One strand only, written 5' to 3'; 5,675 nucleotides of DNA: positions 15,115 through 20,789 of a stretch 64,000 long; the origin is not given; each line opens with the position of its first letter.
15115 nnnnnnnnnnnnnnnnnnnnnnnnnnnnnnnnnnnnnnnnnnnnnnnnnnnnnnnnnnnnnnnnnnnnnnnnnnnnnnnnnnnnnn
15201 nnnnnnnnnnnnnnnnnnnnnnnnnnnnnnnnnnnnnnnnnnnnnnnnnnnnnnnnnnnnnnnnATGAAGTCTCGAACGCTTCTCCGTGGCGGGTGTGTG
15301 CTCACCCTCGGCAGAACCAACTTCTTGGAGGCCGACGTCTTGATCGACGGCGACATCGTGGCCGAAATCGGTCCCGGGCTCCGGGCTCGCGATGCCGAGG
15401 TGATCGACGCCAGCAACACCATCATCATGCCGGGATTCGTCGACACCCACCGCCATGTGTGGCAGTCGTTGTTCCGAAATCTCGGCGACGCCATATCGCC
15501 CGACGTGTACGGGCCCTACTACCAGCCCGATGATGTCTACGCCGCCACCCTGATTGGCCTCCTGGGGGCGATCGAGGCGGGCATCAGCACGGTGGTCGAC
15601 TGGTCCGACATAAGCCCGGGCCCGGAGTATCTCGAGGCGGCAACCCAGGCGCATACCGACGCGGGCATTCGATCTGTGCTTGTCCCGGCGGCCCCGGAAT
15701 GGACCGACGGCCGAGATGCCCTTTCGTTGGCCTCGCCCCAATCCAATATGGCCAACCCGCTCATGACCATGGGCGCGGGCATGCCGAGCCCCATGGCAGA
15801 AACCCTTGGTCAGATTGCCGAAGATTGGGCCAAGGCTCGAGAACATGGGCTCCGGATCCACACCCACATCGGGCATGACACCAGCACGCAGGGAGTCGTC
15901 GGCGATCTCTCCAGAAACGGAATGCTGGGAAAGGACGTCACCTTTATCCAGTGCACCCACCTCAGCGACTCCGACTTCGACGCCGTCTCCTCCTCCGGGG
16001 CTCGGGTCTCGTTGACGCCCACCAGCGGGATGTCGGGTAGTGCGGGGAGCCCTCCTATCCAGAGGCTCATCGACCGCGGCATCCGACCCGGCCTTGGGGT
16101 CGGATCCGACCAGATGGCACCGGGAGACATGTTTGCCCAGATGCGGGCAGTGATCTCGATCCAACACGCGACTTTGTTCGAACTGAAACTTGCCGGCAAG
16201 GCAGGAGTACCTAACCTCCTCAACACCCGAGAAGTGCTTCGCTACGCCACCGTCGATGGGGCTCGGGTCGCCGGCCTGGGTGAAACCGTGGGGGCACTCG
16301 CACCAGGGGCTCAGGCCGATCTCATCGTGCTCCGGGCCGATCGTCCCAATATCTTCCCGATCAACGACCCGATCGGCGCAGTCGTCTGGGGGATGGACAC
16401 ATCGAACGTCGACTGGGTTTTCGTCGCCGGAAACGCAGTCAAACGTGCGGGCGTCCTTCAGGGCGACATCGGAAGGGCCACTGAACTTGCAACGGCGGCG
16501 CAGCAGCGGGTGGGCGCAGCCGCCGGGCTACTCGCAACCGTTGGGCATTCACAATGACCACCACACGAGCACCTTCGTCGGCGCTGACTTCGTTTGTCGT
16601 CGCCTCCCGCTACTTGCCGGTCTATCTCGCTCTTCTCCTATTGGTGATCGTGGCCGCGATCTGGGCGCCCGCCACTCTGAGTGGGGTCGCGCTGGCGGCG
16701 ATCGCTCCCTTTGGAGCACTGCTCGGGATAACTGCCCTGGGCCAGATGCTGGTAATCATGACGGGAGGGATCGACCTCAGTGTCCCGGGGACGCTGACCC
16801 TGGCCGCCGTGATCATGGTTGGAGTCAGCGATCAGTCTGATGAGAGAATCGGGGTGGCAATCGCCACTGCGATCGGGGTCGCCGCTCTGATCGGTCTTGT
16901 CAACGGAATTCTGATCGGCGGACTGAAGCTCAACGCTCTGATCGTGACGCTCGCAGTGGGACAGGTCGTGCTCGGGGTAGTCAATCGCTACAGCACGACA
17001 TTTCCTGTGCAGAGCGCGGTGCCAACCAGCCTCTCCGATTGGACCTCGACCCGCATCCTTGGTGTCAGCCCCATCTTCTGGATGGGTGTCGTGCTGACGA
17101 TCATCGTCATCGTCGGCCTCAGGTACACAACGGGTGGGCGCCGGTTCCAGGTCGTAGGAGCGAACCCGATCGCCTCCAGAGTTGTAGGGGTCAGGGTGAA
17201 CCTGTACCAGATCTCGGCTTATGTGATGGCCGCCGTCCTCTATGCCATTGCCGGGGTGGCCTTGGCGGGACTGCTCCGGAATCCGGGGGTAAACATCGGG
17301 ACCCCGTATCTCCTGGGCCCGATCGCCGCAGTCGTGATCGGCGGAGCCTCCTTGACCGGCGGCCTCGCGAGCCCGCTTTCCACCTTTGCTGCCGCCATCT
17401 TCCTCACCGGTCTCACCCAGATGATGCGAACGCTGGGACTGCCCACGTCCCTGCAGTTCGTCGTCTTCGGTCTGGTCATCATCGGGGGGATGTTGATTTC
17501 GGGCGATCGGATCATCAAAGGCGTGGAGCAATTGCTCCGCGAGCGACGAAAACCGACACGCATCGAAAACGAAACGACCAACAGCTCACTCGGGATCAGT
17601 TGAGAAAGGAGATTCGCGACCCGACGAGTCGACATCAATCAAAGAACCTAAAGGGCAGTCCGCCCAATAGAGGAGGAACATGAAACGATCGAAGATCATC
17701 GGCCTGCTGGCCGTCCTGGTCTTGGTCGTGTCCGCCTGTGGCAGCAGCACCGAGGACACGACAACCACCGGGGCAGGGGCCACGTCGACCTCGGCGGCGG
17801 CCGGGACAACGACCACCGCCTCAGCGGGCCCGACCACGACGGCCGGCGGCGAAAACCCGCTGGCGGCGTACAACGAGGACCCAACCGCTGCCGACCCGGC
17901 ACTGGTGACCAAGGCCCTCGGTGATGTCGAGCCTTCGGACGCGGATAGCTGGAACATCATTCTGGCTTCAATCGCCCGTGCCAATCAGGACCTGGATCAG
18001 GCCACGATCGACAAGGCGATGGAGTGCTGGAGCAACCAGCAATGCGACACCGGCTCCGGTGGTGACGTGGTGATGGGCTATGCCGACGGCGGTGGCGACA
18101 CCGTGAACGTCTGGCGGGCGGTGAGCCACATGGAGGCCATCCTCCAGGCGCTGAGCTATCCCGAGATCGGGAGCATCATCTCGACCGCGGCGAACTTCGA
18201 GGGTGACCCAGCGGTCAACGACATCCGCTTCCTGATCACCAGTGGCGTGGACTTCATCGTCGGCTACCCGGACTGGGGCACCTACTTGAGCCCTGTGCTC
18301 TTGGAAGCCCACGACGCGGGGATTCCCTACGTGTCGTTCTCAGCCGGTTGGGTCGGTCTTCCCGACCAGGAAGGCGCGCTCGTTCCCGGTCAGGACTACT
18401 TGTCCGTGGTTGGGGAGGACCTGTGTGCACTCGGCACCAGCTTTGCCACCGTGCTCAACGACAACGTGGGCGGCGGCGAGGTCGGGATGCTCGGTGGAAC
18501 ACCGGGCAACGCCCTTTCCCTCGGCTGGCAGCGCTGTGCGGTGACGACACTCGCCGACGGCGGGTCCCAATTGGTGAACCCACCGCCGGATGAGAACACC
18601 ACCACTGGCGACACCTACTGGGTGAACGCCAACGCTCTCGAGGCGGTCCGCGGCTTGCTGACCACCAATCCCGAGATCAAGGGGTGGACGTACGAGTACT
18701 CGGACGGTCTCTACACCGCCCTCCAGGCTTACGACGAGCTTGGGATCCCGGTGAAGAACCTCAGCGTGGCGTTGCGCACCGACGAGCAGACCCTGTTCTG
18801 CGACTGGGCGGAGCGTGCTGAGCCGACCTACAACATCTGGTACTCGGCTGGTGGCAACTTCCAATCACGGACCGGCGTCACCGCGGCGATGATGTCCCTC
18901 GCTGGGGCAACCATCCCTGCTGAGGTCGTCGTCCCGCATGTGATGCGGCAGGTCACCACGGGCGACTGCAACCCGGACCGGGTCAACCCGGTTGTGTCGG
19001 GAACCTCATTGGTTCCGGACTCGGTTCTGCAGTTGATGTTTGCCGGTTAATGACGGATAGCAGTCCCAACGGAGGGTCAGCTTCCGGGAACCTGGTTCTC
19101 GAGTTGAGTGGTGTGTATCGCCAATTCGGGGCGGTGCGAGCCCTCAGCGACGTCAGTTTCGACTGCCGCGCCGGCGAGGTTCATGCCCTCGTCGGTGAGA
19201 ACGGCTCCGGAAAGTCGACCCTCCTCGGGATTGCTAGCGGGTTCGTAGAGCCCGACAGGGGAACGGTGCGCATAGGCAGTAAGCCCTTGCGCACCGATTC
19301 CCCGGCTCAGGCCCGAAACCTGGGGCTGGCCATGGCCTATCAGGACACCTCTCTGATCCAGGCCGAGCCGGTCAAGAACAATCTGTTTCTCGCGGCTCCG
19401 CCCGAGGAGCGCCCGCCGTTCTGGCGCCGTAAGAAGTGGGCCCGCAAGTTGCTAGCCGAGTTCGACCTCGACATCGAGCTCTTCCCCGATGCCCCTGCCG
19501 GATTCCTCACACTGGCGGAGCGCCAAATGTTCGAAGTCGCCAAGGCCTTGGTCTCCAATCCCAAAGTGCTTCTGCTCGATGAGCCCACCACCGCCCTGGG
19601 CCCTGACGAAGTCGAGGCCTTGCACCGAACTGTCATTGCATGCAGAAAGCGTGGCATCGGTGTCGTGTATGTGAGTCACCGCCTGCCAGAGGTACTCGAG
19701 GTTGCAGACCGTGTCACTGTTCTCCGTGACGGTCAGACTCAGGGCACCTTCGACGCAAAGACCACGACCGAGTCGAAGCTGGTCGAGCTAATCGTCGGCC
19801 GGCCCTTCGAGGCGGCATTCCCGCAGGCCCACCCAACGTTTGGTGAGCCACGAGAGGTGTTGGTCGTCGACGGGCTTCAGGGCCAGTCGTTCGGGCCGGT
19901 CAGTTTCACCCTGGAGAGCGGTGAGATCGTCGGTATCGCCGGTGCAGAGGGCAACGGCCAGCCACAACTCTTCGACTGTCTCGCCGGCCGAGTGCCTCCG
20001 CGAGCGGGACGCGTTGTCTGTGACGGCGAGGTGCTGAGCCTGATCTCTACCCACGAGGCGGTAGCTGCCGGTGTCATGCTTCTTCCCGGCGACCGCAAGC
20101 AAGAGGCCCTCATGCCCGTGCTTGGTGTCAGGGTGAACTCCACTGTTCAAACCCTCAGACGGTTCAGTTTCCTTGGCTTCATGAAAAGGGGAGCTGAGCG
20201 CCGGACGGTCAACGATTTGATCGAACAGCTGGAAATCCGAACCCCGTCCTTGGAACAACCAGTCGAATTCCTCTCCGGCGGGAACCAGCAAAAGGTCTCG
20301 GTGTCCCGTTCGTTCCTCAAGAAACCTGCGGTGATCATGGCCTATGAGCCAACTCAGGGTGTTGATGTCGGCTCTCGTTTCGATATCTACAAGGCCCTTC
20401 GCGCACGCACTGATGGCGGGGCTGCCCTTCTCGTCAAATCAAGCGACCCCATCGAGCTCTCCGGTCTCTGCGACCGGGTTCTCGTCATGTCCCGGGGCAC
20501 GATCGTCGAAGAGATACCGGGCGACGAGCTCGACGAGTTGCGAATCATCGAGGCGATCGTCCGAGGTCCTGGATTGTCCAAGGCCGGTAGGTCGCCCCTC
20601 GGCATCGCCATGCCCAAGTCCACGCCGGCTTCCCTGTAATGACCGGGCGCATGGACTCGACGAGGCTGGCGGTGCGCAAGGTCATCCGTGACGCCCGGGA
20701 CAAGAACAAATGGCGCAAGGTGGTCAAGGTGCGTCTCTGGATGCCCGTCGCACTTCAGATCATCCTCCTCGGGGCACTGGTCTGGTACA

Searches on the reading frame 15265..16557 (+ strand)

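Call 7: search_protein_families(library=pfam, proteins=[window:15265-16557:+])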
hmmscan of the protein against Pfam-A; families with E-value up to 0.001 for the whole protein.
window:15265-16557:+ (430 aa): 2 families
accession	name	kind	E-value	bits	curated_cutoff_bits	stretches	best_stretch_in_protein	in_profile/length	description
PF01979.26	Amidohydro_1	-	3.7e-30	105.8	25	1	53-392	1-345/345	Amidohydrolase family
PF07969.17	Amidohydro_3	-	2.3e-18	67.4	29.7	1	162-360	248-448/472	Amidohydrolase family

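Call 29: search_protein_families(library=ncbifam, proteins=[window:15265-16557:+], max_evalue=0.00001)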
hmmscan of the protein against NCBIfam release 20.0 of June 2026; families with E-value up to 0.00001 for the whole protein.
window:15265-16557:+ (430 aa): 46 families (the best 25 are shown)
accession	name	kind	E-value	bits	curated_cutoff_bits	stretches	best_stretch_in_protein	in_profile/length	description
NF006056.0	PRK08204.1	subfamily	7.7e-107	357.8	391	1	2-418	2-442/449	hypothetical protein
NF005557.0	PRK07228.1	equivalog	1.1e-40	139.7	522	2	191-399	208-419/445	5'-deoxyadenosine deaminase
NF004701.0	PRK06038.1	equivalog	2.1e-37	128.9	609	1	6-392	7-401/432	N-ethylammeline chlorohydrolase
NF006055.0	PRK08203.1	equivalog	2.7e-35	121.8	532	2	175-412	210-446/455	8-oxoguanine deaminase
NF006252.0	PRK08393.1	equivalog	6.4e-33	114.4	617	2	215-392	231-398/424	N-ethylammeline chlorohydrolase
NF009059.0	PRK12393.1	equivalog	2.6e-30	105.5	543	2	184-411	223-450/460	amidohydrolase family protein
NF006549.0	PRK09045.1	equivalog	1.7e-28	99.5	540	1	27-398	34-420/444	TRZ/ATZ family hydrolase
NF005540.0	PRK07203.1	equivalog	6.2e-27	94.3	444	2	89-398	104-419/444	putative aminohydrolase SsnA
TIGR03314.1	Se_ssnA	subfamily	1.2e-26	93.6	455.5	1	7-404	3-425/441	putative selenium metabolism protein SsnA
NF004995.0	PRK06380.1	subfamily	2.4e-26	92.7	567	2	215-400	228-406/418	metal-dependent hydrolase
NF006681.0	PRK09229.1-2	equivalog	1.2e-25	90.2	362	1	122-410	159-442/451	formimidoylglutamate deiminase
NF004801.0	PRK06151.1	subfamily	6.1e-20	71.5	416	1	234-407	292-453/491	chlorohydrolase family protein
TIGR02967.1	guan_deamin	equivalog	1.8e-19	70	375.4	1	215-359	231-363/401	guanine deaminase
NF006679.0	PRK09228.1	subfamily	8.9e-17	60.9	351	1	217-359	258-388/433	guanine deaminase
TIGR01224.1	hutI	equivalog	3.9e-15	55.6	298.15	1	189-362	204-357/377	imidazolonepropionase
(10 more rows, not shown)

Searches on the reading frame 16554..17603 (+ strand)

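Call 7: search_protein_families(library=pfam, proteins=[window:16554-17603:+])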
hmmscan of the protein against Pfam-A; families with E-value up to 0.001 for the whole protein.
window:16554-17603:+ (349 aa): 1 family
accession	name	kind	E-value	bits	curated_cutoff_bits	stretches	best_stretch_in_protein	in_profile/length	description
PF02653.21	BPD_transp_2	-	4.3e-27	95.4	26.8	1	49-310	4-266/269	Branched-chain amino acid transport system / permease component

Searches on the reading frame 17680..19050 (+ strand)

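Call 7: search_protein_families(library=pfam, proteins=[window:17680-19050:+])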
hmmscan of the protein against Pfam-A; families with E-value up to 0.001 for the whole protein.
window:17680-19050:+ (456 aa): 2 families
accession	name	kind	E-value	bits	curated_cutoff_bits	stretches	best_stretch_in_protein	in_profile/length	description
PF13407.12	Peripla_BP_4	-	6.2e-16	59.2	35.1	1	179-359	45-210/258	Periplasmic binding protein domain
PF21827.1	New_glue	-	7.6e-05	22.8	31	1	1-55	1-54/94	New glue protein family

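Call 29: search_protein_families(library=ncbifam, proteins=[window:17680-19050:+], max_evalue=0.00001)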
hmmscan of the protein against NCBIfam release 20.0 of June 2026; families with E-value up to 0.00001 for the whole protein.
window:17680-19050:+ (456 aa): 0 families

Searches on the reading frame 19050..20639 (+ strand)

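Call 7: search_protein_families(library=pfam, proteins=[window:19050-20639:+])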
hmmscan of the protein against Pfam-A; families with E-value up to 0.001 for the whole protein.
window:19050-20639:+ (529 aa): 3 families
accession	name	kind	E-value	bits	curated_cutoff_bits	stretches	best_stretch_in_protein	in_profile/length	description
PF00005.33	ABC_tran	-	3.9e-44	151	25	2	32-181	1-137/137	ABC transporter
PF13304.12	AAA_21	-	2.4e-07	31.5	27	0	44-63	1-20/304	AAA domain, putative AbiEii toxin, Type IV TA system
PF13555.12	AAA_29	-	0.00042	20.4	27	0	38-59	18-39/61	P-loop containing region of AAA domain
